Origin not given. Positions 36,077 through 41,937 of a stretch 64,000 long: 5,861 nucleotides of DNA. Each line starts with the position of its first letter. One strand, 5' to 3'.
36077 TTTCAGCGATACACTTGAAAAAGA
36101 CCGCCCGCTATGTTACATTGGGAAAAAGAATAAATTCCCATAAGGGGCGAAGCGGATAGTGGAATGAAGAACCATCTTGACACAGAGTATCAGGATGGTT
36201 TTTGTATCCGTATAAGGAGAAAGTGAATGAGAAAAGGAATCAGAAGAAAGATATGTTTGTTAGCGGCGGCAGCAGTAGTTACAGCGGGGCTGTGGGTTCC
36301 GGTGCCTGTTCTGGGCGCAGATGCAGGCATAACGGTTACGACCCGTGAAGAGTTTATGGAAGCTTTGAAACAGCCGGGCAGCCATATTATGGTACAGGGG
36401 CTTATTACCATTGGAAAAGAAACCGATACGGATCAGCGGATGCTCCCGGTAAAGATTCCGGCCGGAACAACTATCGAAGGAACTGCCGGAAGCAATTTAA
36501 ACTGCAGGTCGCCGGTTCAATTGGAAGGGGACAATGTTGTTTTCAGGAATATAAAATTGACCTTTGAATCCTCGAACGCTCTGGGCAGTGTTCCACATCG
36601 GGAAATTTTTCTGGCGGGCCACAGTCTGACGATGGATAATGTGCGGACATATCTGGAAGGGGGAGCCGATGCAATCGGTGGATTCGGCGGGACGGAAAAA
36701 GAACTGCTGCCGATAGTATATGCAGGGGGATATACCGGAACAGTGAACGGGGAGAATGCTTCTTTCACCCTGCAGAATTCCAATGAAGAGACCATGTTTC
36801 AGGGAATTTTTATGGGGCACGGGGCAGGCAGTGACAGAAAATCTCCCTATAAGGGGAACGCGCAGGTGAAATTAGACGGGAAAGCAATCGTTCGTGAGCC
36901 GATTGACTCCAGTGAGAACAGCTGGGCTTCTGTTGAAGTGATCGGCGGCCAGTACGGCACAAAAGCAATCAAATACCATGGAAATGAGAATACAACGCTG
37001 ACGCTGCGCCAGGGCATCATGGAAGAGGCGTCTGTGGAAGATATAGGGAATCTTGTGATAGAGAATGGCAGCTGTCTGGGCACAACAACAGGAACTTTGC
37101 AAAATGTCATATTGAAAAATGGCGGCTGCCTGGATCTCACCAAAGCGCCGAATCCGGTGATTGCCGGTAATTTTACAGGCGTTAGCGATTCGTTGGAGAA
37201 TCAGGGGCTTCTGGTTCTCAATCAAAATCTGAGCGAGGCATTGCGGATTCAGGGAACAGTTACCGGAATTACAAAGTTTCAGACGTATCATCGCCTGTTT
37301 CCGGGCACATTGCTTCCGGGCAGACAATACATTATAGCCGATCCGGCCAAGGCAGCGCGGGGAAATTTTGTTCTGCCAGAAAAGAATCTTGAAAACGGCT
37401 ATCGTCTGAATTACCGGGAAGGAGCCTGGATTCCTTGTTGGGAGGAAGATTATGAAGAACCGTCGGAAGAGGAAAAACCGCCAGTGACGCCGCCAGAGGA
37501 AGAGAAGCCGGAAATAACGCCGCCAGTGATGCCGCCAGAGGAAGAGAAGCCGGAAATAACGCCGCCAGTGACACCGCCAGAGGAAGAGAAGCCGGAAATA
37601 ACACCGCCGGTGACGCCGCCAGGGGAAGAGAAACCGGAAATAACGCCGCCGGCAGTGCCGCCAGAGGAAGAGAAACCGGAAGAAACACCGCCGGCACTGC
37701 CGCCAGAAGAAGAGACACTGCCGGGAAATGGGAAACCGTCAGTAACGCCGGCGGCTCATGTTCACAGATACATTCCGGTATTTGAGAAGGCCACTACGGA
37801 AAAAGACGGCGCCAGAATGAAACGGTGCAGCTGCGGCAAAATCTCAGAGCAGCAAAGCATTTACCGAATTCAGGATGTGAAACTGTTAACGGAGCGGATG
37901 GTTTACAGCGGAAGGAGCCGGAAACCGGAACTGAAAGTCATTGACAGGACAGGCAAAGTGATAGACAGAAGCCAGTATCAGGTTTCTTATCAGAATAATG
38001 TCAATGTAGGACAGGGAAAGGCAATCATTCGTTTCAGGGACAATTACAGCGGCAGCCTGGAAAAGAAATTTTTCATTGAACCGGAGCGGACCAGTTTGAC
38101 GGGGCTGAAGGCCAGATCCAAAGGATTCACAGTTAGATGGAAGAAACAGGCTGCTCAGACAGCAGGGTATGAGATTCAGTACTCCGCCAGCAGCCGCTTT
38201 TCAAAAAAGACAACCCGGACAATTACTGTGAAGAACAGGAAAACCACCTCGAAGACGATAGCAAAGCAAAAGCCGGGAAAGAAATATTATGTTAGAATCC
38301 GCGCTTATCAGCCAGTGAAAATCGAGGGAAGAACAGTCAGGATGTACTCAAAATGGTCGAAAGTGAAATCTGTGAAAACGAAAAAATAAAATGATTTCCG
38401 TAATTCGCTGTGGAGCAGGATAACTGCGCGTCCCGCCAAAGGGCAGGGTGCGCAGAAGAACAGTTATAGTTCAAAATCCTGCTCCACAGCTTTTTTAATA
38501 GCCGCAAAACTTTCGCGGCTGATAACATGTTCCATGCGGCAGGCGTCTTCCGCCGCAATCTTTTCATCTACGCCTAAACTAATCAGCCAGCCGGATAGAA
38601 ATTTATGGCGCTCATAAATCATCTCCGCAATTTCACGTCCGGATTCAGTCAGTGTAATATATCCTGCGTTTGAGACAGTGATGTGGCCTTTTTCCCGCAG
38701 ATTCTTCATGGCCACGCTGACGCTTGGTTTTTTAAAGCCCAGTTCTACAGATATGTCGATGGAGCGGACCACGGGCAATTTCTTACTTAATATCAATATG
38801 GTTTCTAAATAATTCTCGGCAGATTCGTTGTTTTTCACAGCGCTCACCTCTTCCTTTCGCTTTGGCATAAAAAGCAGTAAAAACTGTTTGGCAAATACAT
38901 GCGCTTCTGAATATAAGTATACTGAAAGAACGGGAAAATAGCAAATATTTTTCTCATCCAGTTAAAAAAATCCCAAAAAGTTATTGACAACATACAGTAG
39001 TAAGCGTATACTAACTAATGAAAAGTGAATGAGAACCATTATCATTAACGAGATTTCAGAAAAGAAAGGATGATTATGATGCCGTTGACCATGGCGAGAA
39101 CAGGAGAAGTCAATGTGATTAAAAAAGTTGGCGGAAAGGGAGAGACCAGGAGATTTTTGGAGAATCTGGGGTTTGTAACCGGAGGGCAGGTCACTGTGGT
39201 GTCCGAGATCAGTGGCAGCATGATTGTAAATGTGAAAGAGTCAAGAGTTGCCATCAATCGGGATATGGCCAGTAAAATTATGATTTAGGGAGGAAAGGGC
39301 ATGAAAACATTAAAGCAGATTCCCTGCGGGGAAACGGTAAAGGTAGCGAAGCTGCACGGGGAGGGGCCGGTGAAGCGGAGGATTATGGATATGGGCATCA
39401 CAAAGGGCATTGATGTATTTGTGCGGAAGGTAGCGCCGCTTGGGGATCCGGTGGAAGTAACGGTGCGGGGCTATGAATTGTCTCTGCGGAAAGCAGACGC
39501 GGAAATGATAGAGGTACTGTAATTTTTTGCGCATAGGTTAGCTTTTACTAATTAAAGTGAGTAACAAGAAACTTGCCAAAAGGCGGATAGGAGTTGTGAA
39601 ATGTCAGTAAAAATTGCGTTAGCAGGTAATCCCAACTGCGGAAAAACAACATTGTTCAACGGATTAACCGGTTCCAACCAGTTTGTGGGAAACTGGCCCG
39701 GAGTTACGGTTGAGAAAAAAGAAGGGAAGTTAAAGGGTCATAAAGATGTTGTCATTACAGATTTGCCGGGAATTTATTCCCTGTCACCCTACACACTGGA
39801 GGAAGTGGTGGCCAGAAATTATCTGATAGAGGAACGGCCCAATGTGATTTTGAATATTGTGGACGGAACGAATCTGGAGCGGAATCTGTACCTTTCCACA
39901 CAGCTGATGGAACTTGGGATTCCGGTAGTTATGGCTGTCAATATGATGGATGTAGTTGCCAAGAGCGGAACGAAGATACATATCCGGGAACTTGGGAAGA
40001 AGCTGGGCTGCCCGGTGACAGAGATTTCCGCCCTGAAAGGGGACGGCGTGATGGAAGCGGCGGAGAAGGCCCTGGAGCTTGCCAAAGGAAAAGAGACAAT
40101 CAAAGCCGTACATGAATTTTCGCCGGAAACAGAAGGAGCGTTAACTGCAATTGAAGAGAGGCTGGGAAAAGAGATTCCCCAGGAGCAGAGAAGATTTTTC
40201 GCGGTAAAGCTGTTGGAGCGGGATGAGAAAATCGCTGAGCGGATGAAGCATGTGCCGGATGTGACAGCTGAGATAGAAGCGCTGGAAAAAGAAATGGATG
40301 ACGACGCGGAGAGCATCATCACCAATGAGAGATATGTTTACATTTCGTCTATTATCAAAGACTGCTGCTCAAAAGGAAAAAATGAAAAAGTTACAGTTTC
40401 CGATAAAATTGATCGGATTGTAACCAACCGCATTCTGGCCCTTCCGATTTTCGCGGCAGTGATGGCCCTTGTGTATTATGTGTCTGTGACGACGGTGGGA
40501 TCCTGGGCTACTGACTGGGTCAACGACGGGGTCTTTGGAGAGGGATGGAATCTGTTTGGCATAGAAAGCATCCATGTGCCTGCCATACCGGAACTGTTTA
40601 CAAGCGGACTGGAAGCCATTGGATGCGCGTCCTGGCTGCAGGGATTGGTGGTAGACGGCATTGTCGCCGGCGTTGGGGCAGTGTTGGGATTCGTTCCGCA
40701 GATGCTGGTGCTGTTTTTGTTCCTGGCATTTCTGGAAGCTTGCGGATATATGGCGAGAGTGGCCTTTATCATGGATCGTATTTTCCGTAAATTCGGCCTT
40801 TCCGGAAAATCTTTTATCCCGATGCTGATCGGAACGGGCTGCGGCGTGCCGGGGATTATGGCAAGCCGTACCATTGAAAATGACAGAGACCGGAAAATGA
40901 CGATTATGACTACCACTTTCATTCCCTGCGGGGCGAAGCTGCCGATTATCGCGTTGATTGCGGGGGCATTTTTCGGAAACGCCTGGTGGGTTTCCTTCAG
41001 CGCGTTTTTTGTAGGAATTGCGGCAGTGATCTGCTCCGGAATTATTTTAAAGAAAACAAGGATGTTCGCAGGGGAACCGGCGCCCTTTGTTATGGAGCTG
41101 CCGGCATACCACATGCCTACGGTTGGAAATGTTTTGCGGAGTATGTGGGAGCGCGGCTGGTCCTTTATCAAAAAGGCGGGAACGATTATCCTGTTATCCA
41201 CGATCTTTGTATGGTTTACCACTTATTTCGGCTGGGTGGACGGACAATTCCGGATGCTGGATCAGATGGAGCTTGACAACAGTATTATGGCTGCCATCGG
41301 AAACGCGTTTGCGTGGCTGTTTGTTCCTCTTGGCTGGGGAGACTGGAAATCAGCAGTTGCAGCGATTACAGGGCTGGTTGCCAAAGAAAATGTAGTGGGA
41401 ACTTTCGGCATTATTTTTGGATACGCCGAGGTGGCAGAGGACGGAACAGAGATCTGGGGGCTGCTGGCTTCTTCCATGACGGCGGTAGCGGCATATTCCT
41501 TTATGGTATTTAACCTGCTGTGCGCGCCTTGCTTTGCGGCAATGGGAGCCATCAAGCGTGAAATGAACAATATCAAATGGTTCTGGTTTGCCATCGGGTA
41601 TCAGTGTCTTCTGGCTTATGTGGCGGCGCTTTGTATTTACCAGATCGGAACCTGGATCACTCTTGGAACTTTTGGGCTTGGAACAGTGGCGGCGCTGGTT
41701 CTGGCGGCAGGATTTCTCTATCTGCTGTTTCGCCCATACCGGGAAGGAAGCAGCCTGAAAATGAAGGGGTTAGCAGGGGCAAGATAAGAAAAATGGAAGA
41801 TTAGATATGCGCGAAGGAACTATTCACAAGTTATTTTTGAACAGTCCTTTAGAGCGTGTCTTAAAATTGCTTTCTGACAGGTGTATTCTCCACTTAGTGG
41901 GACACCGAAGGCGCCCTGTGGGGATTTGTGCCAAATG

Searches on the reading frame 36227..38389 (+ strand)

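Call 39: search_protein_families(library=pfam, proteins=[window:36227-38389:+], max_evalue=0.00001)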
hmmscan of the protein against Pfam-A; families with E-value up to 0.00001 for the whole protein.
window:36227-38389:+ (720 aa): 1 family
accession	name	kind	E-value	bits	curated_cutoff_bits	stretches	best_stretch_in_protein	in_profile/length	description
PF00041.27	fn3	-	1.8e-06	28.5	25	1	627-695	9-70/84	Fibronectin type III domain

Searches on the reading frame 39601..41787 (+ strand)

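Call 39: search_protein_families(library=pfam, proteins=[window:39601-41787:+], max_evalue=0.00001)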
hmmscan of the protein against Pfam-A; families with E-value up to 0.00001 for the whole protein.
window:39601-41787:+ (728 aa): 5 families
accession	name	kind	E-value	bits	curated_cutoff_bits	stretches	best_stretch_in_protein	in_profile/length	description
PF02421.24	FeoB_N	-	1.2e-64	217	27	1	4-155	2-154/156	Ferrous iron transport protein B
PF07670.19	Gate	-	1.3e-34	119.2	29.6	2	362-457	2-104/104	Nucleoside recognition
PF07664.17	FeoB_C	-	3.9e-21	74.9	26.6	1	466-518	2-54/54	Ferrous iron transport protein B C terminus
PF17910.6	FeoB_Cyto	-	9.5e-20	71.3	23.4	1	173-256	1-89/90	FeoB cytosolic helical domain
PF01926.29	MMR_HSR1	-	8.4e-19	68.2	21.9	1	4-114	1-112/113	50S ribosome-binding GTPase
